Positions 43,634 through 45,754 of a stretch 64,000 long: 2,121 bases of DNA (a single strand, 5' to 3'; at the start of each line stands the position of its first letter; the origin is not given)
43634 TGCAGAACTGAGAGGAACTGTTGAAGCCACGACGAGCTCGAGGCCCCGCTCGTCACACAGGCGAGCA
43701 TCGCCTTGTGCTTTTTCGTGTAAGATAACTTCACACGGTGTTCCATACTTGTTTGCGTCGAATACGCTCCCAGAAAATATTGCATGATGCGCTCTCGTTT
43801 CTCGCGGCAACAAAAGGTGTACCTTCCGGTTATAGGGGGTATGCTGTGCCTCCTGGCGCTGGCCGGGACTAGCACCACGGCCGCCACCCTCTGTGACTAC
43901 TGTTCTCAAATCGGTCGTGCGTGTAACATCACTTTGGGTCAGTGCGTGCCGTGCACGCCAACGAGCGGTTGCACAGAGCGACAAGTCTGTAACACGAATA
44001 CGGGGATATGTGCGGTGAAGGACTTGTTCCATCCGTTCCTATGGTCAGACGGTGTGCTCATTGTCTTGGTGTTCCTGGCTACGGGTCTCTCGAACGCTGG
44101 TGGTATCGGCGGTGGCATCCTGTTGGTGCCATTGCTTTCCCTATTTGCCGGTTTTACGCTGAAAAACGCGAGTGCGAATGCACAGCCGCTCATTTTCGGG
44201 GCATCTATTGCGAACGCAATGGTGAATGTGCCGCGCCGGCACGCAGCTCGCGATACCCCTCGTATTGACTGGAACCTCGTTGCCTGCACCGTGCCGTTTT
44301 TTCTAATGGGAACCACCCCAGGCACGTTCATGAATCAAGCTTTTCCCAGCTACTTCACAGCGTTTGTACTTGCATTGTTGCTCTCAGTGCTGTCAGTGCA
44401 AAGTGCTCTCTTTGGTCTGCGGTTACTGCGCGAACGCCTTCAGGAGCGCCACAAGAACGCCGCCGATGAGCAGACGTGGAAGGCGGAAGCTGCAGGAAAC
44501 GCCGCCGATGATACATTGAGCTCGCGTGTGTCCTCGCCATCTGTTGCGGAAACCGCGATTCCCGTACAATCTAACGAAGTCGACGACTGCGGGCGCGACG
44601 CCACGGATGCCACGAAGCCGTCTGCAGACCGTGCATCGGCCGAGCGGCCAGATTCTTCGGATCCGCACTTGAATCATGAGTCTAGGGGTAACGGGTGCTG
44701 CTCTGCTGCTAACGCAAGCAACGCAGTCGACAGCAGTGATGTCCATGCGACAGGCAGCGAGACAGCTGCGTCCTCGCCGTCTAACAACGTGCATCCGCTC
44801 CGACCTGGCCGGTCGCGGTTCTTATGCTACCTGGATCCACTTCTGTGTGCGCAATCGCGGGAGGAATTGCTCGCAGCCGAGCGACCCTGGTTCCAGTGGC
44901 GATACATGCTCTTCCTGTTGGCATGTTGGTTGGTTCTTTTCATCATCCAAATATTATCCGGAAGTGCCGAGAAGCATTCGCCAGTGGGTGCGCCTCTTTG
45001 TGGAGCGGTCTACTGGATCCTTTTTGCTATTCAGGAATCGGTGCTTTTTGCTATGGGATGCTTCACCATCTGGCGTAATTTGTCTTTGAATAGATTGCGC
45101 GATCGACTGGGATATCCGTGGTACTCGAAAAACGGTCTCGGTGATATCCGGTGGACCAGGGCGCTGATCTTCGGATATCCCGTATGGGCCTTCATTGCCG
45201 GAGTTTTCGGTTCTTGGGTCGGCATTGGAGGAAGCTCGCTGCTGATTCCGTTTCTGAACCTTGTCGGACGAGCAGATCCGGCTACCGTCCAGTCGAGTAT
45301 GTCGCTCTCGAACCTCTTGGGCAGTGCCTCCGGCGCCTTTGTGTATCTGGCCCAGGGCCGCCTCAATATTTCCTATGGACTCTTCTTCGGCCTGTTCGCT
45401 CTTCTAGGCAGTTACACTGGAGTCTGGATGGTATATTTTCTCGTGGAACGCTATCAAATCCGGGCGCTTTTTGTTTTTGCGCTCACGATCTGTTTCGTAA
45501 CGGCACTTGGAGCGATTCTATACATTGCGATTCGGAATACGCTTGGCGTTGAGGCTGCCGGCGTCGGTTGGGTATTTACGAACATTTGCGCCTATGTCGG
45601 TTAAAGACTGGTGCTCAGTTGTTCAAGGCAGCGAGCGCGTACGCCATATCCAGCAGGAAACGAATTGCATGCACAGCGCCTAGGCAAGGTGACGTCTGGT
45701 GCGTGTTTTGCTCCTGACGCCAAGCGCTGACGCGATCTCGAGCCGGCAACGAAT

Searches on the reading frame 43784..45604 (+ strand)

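Call 6: search_protein_families(library=pfam, proteins=[window:43784-45604:+], max_evalue=0.01)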
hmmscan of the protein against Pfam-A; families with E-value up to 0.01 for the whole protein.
window:43784-45604:+ (606 aa): 1 family
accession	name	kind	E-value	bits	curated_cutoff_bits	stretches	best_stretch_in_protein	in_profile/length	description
PF01925.25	TauE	-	6e-23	82.2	32.6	2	421-570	93-233/237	Sulfite exporter TauE/SafE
